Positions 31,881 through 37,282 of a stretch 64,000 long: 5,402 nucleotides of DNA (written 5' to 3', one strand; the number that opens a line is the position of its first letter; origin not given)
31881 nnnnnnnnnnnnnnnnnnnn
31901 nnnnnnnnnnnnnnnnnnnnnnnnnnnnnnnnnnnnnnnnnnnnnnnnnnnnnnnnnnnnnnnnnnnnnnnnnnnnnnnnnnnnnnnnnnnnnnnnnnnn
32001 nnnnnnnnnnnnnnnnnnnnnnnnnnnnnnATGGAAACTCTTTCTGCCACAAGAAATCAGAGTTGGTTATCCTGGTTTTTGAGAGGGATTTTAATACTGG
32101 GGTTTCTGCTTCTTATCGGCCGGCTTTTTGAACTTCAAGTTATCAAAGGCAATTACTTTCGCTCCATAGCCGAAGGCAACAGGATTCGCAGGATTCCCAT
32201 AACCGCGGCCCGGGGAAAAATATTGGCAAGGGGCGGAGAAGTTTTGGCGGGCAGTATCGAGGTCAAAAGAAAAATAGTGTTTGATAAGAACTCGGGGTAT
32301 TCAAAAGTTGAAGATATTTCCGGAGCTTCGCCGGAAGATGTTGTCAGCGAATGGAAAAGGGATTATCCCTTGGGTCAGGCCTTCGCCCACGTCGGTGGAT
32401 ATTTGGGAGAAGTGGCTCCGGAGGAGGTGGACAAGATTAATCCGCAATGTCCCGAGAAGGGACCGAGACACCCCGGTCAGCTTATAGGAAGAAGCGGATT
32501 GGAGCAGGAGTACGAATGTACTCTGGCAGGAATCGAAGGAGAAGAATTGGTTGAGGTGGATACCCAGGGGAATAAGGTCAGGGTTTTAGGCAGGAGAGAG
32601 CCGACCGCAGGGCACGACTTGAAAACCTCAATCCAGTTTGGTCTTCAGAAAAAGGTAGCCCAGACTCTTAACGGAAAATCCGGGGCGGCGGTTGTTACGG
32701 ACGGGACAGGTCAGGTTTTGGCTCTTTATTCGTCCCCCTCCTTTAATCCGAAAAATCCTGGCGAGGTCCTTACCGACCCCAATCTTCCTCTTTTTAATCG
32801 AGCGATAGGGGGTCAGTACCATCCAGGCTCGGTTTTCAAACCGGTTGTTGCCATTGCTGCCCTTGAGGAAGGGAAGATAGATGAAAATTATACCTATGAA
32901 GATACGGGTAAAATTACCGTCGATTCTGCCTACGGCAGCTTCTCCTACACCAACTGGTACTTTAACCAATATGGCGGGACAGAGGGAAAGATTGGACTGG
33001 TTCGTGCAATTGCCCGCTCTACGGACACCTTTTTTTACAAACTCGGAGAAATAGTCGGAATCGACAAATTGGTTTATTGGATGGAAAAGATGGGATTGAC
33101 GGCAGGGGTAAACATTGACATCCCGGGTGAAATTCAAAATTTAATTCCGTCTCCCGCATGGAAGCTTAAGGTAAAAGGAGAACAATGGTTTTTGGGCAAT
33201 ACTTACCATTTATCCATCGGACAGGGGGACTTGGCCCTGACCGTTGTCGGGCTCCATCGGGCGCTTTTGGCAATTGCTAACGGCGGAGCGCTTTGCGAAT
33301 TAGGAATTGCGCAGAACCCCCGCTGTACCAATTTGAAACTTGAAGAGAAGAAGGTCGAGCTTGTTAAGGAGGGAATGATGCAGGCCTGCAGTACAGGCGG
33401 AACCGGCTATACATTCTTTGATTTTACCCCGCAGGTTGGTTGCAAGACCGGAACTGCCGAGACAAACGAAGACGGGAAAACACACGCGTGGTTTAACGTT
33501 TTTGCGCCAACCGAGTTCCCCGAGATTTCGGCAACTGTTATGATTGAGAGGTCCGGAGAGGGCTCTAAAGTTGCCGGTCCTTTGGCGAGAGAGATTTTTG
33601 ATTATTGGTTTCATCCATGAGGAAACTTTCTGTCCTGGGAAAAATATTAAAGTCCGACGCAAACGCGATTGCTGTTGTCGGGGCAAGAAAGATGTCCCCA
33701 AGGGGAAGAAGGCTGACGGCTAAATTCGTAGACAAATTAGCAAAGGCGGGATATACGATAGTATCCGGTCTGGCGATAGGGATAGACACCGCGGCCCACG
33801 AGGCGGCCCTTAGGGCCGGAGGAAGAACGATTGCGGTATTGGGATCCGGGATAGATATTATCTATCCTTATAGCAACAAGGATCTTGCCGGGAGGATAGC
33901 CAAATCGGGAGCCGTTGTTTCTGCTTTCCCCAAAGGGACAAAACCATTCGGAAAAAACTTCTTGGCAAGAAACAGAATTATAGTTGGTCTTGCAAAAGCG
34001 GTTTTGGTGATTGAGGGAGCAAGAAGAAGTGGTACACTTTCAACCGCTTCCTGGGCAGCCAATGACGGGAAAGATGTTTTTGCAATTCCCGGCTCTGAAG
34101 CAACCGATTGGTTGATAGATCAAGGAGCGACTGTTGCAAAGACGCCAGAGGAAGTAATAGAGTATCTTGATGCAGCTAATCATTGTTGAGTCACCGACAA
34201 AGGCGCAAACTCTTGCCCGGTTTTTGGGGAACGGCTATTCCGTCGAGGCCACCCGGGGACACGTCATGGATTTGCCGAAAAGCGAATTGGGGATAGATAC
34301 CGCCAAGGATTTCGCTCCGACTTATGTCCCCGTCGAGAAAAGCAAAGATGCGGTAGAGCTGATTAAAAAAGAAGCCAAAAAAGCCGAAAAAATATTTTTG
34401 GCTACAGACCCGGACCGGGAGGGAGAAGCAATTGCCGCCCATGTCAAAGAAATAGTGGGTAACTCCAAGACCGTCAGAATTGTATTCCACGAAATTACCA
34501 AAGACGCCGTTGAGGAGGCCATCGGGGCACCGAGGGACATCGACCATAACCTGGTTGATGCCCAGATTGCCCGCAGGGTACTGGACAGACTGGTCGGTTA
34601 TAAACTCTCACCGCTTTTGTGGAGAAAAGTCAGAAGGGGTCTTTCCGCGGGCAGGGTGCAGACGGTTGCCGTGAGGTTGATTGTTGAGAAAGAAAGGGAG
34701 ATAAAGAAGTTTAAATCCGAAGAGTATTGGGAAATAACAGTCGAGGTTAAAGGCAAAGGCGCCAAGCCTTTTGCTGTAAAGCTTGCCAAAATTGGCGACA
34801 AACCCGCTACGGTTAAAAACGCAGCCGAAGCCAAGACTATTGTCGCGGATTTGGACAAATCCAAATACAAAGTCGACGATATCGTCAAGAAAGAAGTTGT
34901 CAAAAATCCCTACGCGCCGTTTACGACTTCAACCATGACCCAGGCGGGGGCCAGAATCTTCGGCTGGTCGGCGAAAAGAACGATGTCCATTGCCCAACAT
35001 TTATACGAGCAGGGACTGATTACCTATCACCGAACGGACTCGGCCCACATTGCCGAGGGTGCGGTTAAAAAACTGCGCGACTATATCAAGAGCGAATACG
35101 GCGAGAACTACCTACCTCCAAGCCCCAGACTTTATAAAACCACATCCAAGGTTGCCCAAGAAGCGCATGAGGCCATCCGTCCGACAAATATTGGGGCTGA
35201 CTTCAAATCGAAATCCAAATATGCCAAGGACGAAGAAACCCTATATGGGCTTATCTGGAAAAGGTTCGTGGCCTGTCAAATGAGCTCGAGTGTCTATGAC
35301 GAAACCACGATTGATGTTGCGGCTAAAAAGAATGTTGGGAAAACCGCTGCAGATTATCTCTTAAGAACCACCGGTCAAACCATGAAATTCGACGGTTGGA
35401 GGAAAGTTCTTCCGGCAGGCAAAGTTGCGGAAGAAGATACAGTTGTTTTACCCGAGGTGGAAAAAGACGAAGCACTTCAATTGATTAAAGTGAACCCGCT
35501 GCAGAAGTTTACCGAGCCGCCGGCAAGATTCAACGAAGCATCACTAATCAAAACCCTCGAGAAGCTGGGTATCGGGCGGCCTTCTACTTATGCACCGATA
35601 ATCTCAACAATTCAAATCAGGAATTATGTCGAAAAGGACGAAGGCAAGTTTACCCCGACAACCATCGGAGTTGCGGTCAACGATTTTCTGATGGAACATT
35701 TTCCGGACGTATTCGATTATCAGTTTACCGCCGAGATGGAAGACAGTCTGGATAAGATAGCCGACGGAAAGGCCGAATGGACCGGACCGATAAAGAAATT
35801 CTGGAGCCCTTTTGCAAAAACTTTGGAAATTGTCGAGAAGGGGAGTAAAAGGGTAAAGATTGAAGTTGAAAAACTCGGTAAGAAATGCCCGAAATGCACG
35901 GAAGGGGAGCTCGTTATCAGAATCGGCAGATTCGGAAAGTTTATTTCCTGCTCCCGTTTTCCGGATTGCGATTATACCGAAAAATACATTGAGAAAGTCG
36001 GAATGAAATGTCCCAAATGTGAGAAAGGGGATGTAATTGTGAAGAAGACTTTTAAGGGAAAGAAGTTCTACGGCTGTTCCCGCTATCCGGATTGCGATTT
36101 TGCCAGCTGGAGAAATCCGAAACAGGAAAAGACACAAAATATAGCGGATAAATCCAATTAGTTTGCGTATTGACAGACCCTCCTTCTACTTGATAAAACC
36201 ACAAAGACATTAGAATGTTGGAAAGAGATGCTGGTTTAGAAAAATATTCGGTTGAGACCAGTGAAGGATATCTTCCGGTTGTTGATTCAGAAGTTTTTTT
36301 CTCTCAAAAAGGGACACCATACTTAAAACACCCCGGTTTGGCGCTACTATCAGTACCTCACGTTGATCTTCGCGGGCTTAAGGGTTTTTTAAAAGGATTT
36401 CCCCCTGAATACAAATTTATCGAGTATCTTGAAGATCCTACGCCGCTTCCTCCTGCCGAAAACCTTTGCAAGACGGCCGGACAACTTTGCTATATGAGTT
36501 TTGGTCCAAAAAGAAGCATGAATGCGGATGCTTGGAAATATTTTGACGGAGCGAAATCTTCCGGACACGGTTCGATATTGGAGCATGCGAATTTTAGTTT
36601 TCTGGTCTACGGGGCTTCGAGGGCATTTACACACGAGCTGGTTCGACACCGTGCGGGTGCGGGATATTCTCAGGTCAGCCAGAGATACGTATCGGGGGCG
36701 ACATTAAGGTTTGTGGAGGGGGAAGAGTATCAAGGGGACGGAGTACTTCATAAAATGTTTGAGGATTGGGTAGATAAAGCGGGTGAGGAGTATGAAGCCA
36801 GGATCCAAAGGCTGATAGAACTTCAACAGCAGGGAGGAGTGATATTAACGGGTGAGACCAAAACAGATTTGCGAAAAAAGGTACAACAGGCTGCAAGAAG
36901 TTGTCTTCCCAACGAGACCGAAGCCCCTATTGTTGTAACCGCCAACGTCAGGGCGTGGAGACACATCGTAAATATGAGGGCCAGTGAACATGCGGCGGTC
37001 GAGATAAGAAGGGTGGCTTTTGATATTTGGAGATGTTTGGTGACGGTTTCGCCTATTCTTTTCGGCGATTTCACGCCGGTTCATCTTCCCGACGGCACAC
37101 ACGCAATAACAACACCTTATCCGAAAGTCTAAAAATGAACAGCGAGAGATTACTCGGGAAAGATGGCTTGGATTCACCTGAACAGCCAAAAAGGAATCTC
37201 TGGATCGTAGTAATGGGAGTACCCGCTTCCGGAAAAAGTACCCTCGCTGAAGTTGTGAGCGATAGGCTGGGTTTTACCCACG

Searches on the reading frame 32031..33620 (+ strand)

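Call 23: search_protein_families(library=pfam, proteins=[window:32031-33620:+], max_evalue=0.00001)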
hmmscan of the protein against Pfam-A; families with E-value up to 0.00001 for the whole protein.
window:32031-33620:+ (529 aa): 2 families
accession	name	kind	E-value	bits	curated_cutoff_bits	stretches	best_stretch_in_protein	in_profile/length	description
PF00905.27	Transpeptidase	-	2.8e-46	158.5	22.1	1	219-523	2-298/299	Penicillin binding protein transpeptidase domain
PF03717.20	PBP_dimer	-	2.4e-20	74.2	24.4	1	90-185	84-178/180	Penicillin-binding Protein dimerisation domain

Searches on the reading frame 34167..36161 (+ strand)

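Call 23: search_protein_families(library=pfam, proteins=[window:34167-36161:+], max_evalue=0.00001)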
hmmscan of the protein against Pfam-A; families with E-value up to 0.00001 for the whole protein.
window:34167-36161:+ (664 aa): 3 families
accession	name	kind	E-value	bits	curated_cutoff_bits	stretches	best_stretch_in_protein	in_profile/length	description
PF01131.25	Topoisom_bac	-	3.1e-127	425.4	35.1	1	125-539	2-407/411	DNA topoisomerase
PF01396.24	Zn_ribbon_Top1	-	1.6e-25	89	32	2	572-606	2-35/39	Topoisomerase DNA binding C4 zinc finger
PF01751.28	Toprim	-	3.2e-22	79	23.1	1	3-110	1-96/96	Toprim domain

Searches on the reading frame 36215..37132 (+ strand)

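Call 23: search_protein_families(library=pfam, proteins=[window:36215-37132:+], max_evalue=0.00001)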
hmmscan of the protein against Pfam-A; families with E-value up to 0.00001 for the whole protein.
window:36215-37132:+ (305 aa): 1 family
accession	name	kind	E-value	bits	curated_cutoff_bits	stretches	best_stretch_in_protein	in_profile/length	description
PF02511.20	Thy1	-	1.5e-43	149.2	24.8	1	79-280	7-190/191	Thymidylate synthase complementing protein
